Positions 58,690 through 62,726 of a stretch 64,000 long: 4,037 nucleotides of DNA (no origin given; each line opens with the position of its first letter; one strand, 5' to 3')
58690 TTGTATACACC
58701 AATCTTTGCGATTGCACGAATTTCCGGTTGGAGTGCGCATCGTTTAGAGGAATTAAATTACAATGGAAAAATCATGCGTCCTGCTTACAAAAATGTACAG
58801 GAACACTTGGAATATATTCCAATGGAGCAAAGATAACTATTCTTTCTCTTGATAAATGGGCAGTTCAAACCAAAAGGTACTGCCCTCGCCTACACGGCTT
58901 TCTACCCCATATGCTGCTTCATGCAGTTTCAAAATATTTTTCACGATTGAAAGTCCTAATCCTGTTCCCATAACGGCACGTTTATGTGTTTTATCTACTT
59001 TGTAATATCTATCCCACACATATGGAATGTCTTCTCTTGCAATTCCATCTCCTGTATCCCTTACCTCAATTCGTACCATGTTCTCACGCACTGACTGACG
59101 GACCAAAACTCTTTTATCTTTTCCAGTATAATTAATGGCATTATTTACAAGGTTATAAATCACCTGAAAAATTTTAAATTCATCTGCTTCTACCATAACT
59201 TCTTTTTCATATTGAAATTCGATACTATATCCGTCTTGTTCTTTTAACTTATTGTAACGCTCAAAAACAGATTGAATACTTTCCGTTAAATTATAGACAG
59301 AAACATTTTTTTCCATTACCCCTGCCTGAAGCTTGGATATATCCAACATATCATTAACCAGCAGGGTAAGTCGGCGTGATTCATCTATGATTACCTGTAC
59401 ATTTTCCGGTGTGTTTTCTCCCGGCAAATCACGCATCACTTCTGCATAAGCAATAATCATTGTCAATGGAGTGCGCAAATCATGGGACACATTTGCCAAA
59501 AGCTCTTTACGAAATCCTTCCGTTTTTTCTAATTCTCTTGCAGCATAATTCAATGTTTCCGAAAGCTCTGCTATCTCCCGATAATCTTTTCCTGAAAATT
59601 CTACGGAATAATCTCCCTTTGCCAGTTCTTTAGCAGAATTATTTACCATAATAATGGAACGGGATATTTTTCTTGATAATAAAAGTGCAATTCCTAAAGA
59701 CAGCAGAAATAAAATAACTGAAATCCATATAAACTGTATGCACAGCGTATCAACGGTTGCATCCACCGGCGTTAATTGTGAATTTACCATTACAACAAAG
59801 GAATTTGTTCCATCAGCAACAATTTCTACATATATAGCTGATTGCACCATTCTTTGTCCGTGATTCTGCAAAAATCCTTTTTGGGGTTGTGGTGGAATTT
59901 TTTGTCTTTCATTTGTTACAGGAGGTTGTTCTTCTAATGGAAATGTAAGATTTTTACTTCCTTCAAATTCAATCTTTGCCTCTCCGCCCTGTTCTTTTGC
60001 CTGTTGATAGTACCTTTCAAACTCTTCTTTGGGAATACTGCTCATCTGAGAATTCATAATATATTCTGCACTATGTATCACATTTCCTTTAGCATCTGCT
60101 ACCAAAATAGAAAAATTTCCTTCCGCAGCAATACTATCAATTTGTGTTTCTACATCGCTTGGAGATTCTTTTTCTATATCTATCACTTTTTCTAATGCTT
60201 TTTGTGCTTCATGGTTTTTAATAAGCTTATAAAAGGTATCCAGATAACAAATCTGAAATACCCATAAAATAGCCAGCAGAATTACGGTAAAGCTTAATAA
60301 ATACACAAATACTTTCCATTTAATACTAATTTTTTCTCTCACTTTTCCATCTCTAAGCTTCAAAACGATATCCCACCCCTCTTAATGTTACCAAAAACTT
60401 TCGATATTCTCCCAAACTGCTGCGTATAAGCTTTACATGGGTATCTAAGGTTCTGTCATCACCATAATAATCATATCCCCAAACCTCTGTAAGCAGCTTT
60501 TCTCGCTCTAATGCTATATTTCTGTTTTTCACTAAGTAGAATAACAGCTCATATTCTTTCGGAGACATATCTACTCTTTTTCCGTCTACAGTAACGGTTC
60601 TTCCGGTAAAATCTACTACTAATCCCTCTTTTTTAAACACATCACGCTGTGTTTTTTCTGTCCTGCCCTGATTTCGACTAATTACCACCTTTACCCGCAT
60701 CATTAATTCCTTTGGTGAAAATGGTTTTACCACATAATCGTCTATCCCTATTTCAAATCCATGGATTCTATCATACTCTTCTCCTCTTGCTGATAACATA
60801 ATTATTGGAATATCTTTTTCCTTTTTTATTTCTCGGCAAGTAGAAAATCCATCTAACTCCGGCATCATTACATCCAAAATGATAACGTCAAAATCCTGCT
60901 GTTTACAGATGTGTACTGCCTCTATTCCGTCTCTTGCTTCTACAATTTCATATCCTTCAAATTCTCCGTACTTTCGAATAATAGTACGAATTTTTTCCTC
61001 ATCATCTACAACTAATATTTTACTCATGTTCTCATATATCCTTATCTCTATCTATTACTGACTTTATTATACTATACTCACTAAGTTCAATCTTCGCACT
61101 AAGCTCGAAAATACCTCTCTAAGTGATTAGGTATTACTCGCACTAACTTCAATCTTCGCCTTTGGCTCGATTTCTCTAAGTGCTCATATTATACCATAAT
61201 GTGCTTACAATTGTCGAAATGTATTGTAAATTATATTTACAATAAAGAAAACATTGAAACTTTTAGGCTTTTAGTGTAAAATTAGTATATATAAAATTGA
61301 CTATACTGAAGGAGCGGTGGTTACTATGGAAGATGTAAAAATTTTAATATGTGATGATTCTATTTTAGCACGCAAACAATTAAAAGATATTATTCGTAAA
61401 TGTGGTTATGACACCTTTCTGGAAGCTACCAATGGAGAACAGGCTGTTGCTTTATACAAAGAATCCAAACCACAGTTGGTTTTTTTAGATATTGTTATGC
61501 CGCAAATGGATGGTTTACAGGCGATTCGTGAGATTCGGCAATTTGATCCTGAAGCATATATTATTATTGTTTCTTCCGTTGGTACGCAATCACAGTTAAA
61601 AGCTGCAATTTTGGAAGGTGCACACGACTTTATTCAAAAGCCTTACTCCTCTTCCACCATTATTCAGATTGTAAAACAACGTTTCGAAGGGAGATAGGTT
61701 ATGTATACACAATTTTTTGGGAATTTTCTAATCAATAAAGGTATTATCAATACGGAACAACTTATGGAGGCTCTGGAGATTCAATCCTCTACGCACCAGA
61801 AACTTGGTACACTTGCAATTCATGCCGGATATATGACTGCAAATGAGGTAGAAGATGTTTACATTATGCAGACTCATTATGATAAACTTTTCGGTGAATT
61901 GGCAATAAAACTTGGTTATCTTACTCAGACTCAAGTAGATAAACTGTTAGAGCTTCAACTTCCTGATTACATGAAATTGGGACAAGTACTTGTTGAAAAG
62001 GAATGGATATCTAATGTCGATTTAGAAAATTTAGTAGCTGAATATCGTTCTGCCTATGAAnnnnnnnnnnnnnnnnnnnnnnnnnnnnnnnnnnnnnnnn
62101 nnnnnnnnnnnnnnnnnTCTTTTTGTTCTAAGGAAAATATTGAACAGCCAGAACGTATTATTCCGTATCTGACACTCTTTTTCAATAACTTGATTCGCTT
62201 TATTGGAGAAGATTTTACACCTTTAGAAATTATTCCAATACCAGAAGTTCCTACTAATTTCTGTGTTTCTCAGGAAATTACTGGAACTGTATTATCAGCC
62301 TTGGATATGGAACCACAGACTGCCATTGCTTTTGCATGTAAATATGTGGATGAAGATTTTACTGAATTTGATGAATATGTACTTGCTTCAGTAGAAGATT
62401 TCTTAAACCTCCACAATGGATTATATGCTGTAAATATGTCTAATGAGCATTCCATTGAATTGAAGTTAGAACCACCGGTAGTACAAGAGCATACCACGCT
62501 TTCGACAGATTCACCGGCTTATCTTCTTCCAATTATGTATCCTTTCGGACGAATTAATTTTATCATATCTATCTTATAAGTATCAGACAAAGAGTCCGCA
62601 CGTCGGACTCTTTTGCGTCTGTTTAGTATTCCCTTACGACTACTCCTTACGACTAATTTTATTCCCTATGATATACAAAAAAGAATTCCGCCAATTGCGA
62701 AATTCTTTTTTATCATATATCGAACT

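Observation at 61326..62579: Two-gene operon: a CheY-like receiver followed by a fusion of MshEN-like repeats and a CheX-like domain, a possible c-di-GMP-gated CheY-P phosphatase module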

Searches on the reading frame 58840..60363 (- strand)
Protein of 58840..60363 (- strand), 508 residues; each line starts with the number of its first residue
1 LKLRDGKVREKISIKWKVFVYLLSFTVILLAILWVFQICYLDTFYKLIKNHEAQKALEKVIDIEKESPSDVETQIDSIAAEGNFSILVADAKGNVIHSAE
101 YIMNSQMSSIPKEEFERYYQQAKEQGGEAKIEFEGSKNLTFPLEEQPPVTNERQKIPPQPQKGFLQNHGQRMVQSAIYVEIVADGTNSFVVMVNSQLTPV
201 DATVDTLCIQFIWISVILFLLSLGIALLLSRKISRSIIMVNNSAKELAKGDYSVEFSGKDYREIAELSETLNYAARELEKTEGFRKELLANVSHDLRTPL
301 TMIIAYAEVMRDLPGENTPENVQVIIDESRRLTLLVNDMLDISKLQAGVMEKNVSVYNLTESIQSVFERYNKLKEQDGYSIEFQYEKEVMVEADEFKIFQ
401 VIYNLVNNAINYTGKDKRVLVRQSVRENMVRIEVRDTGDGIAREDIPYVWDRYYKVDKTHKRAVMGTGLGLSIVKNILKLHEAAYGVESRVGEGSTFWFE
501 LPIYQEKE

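Call 35: search_protein_families(library=pfam, proteins=[window:58840-60363:-], max_evalue=0.00001)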
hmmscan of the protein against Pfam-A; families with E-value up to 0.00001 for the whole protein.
window:58840-60363:- (508 aa): 2 families
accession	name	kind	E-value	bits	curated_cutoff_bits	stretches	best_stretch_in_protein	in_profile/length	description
PF02518.31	HATPase_c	-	4.4e-25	88.7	26.4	1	394-503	2-109/111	Histidine kinase-, DNA gyrase B-, and HSP90-like ATPase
PF00512.31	HisKA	-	5.8e-20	71.6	26.9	1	285-348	2-66/66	His Kinase A (phospho-acceptor) domain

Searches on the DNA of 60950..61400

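Call 84: search_rna_families(source=window, start=60950, end=61400, threshold=evalue, max_evalue=1)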
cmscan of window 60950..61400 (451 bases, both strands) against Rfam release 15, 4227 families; matches with E-value up to 1: 0.
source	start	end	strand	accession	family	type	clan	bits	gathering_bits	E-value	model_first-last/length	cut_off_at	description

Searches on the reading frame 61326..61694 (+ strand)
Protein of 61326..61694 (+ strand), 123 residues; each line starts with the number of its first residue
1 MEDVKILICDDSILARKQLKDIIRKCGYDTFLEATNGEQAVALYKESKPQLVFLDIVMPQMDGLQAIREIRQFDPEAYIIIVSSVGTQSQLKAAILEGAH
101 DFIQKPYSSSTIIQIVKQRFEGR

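Call 3: search_protein_families(library=pfam, proteins=[window:61326-61694:+], max_evalue=10)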
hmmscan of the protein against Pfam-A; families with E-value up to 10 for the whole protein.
window:61326-61694:+ (123 aa): 3 families
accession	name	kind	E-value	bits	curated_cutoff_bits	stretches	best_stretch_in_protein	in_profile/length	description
PF00072.30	Response_reg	-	1e-28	100.1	30.2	1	6-116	1-110/111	Response regulator receiver domain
PF10035.14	DUF2179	-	0.033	14.5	22.8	1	60-83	26-49/55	Uncharacterized protein conserved in bacteria (DUF2179)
PF23198.2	PDE8A_N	-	0.15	12.4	29.6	1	27-89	34-96/147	PDE8A-like, N-terminal domain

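Call 4: search_protein_families(library=ncbifam, proteins=[window:61326-61694:+], max_evalue=10)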
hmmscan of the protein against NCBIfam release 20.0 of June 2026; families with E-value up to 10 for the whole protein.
window:61326-61694:+ (123 aa): 110 families (the best 25 are shown)
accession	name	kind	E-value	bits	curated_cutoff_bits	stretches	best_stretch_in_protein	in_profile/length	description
NF041367.1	CheY_Halo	equivalog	7.5e-28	97.2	200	1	6-117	1-111/114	chemotaxis protein CheY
NF001965.0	PRK00742.1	subfamily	3.9e-22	78.9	293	1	2-109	2-111/357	chemotaxis-specific protein-glutamate methyltransferase CheB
NF009206.0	PRK12555.1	subfamily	3e-20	72.4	342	1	4-108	1-107/340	chemotaxis-specific protein-glutamate methyltransferase CheB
NF051870.1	NAssimRespRegNtrX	equivalog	8.2e-20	71.1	600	1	5-121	3-120/452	nitrogen assimilation response regulator NtrX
NF051850.1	RespRegRprY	equivalog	4.8e-19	68.7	370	1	2-114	3-114/234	response regulator transcription factor RprY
NF045505.1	RR_RssB_Pseudo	equivalog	7.5e-19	68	700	1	4-113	6-114/394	two-component system response regulator RssB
NF008469.0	PRK11361.1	equivalog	9.5e-19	67.4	714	1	5-118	6-118/461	acetoacetate metabolism transcriptional regulator AtoC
NF045944.1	ResRegRpaBCyano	equivalog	5.5e-17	61.9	330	1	7-111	1-103/229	response regulator transcription factor RpaB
NF007935.0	PRK10651.1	equivalog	1.2e-16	60.6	250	1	2-122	5-126/216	two-component system response regulator NarL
NF040689.1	MtrAB_MtrA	equivalog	2.6e-16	59.7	300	1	6-120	1-113/219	MtrAB system response regulator MtrA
TIGR02875.1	spore_0_A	equivalog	3.6e-16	59.2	200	1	3-120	2-122/262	sporulation transcription factor Spo0A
NF040534.1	resp_reg_YycF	equivalog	6.5e-16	58.3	340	1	5-118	2-113/231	response regulator YycF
NF007969.0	PRK10693.1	equivalog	9.5e-16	57.7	329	1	3-108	7-111/337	two-component system response regulator RssB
NF052445.1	RespRegMctR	equivalog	9.8e-16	57.8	300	1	4-119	2-118/205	two-component system response regulator MctR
NF007135.0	PRK09581.1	equivalog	1.3e-15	57.2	474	1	5-117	4-117/457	PleD family two-component system response regulator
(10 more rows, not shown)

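Call 55: search_solved_structures(query=window:61326-61694:+, max_evalue=1e-10)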
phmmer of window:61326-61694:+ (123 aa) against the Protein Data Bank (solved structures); distinct sequences matched with E-value up to 1e-10: 63 (the best 60 are shown).
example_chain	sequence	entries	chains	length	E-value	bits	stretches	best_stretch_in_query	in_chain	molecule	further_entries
1tmy_A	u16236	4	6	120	1.2e-30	109.3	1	5-116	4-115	CHEY PROTEIN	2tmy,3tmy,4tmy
4iga_A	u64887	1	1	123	1.2e-30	109.2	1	5-116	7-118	Chemotaxis protein CheY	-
1u0s_Y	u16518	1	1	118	1.3e-30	109.2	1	5-116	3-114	Chemotaxis protein cheY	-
4qyw_A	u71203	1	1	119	1.7e-29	105.5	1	5-116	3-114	Chemotaxis protein CheY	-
6c40_B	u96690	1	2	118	1.8e-29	105.5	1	5-116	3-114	Chemotaxis protein CheY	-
9rhz_C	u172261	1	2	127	1.7e-28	102.3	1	5-116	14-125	Chemotaxis protein CheY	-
8q52_A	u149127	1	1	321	6.4e-28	100.5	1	5-107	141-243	Leucine-specific-binding protein,Chemotaxis protein CheY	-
6er7_A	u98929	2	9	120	6e-27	97.4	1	5-117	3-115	120aa long hypothetical chemotaxis protein (CheY)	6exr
3hzh_A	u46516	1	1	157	5.1e-20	75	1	5-118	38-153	Chemotaxis response regulator (CheY-3)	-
9xzo_A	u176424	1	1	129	2.6e-18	69.5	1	4-117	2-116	De novo protein M1X0B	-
3cwo_X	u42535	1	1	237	7.7e-18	68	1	33-107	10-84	beta/alpha-barrel protein based on 1THF and 1TMY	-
6ekg_Y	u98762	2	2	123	5.8e-17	65.2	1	4-116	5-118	Chemotaxis protein CheY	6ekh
7od9_B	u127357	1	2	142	9.2e-17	64.6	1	4-116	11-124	Response regulator receiver protein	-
2lle_A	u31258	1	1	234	1.1e-16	64.3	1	33-106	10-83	Chemotaxis protein CheY, Imidazole glycerol phosphate synthase subunit HisF chimera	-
4ja2_A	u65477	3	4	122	1.8e-15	60.4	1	5-118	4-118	Response regulator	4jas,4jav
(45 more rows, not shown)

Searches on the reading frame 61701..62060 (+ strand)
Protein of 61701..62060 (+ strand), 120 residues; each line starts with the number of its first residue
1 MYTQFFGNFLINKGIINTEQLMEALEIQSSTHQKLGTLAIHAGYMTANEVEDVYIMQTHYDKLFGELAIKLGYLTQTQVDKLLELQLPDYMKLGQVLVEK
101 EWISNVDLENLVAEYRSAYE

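Call 80: predict_structure(alignment_id=A5)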
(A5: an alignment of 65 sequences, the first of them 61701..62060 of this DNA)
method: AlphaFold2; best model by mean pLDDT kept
length: 120 residues; sequences in the alignment: 65
mean_pLDDT: 89.0   pTM: 0.76
mean pLDDT of the five models: 89.0, 86.5, 86.4, 85.4, 79.2
residues with pLDDT >= 90: 74; 70-90: 42; 50-70: 4; < 50: 0
segments of 3 or more residues with pLDDT < 50: none
pLDDT, mean of each block of 10 residues (from residue 1): 79 92 88 89 92 89 91 94 88 92 91 83
secondary structure, 60 per line:
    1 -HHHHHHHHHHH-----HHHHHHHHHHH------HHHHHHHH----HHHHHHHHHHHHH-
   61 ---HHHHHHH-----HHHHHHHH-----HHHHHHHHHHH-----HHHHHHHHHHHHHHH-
elements in order: H2-12 H18-28 H35-42 H47-59 H64-70 H76-83 H89-99 H105-119

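Call 82: fold_search(model_id=the predicted structure, library=pdb)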
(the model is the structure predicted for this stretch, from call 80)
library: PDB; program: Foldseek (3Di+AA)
matches with E <= 10: 37; with E <= 0.001: 0
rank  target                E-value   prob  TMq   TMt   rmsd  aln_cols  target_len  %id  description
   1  5htl_B                1.2e-01  1.00  0.42  0.37   0.7        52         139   27  Structure of MshE with cdg (released 2016-10-05)
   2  8pfa_A                4.3e-01  0.96  0.34  0.30   7.4        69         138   17  X-ray structure of the Thermus thermophilus K167R mutant of the PilF-GSPIIB domain in the c-di-GMP bound state (released 2024-06-26)
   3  9gl5_A                5.7e-01  1.00  0.41  0.36   1.0        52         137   21  X-ray structure of the Thermus thermophilus Q190E mutant of the PilF-GSPIIB domain in the c-di-GMP bound state (released 2025-06-25)
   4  5htl_A                8.9e-01  0.99  0.42  0.36   1.1        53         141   26  Structure of MshE with cdg (released 2016-10-05)
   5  9glg_A                1.2e+00  0.84  0.35  0.30   7.5        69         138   19  X-ray structure of the Thermus thermophilus Q218E mutant of the PilF-GSPIIB domain in the c-di-GMP bound state (released 2025-06-25)
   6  8pe0_A                1.3e+00  0.98  0.40  0.35   0.9        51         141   22  X-ray structure of the Thermus thermophilus K167L mutant of the PilF-GSPIIB domain in the c-di-GMP bound state (released 2024-06-26)
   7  8pdk_A                1.4e+00  0.98  0.40  0.35   0.9        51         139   24  X-ray structure of the Thermus thermophilus PilF-GSPIIB domain in the c-di-GMP bound state (released 2024-06-26)
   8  8pfa_B                1.7e+00  0.97  0.41  0.36   1.1        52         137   21  X-ray structure of the Thermus thermophilus K167R mutant of the PilF-GSPIIB domain in the c-di-GMP bound state (released 2024-06-26)
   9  9glg_B                1.7e+00  0.96  0.40  0.35   1.3        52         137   23  X-ray structure of the Thermus thermophilus Q218E mutant of the PilF-GSPIIB domain in the c-di-GMP bound state (released 2025-06-25)
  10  5wve_O                1.7e+00  0.06  0.18  0.21   9.8        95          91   17  Apaf-1-Caspase-9 holoenzyme (released 2017-02-08)
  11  8pdk_B                2.3e+00  0.94  0.41  0.36   1.1        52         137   23  X-ray structure of the Thermus thermophilus PilF-GSPIIB domain in the c-di-GMP bound state (released 2024-06-26)
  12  5eix_A                3.6e+00  0.05  0.23  0.06  15.1       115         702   21  QUINOLONE-STABILIZED CLEAVAGE COMPLEX OF TOPOISOMERASE IV FROM KLEBSIELLA PNEUMONIAE (released 2016-04-13)
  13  8pkz_MODEL_1_A        4.3e+00  0.80  0.39  0.32   1.0        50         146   24  NMR solution structure of PilF-GSPIIB in the c-di-GMP bound state (released 2024-07-10)
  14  9g1w_MODEL_1_A        4.5e+00  0.04  0.26  0.21  16.0       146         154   14  NMR solution structure of the Thermus thermophilus PilF-GSPIIA domain (released 2025-05-21)
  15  3r6v_D                5.0e+00  0.23  0.34  0.10   7.7        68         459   18  Crystal structure of aspartase from Bacillus sp. YM55-1 with bound L-aspartate (released 2011-07-13)
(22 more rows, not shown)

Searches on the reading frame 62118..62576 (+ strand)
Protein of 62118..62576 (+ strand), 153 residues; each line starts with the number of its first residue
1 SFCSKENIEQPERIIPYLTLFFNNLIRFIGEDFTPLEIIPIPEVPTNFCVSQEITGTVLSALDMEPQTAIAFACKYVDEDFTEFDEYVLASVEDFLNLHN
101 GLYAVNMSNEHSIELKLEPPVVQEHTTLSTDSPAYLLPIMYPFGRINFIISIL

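Call 26: search_solved_structures(query=A2, max_evalue=10, show_alignments=5)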
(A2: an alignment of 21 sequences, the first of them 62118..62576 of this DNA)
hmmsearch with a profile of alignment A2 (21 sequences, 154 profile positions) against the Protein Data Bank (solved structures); distinct sequences matched with E-value up to 10: 5.
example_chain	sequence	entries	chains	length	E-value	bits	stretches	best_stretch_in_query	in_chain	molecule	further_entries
3hzh_B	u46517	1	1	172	0.0038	20.3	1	53-148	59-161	Chemotaxis operon protein (CheX)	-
3w3t_A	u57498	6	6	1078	0.09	15.8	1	4-54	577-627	Importin subunit beta-3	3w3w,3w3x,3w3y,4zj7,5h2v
3w3z_A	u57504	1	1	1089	0.093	15.7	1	4-54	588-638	Importin subunit beta-3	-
3w3v_A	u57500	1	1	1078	0.093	15.7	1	4-54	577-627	Importin subunit beta-3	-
3w3u_A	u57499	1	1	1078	0.095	15.7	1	4-54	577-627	Importin subunit beta-3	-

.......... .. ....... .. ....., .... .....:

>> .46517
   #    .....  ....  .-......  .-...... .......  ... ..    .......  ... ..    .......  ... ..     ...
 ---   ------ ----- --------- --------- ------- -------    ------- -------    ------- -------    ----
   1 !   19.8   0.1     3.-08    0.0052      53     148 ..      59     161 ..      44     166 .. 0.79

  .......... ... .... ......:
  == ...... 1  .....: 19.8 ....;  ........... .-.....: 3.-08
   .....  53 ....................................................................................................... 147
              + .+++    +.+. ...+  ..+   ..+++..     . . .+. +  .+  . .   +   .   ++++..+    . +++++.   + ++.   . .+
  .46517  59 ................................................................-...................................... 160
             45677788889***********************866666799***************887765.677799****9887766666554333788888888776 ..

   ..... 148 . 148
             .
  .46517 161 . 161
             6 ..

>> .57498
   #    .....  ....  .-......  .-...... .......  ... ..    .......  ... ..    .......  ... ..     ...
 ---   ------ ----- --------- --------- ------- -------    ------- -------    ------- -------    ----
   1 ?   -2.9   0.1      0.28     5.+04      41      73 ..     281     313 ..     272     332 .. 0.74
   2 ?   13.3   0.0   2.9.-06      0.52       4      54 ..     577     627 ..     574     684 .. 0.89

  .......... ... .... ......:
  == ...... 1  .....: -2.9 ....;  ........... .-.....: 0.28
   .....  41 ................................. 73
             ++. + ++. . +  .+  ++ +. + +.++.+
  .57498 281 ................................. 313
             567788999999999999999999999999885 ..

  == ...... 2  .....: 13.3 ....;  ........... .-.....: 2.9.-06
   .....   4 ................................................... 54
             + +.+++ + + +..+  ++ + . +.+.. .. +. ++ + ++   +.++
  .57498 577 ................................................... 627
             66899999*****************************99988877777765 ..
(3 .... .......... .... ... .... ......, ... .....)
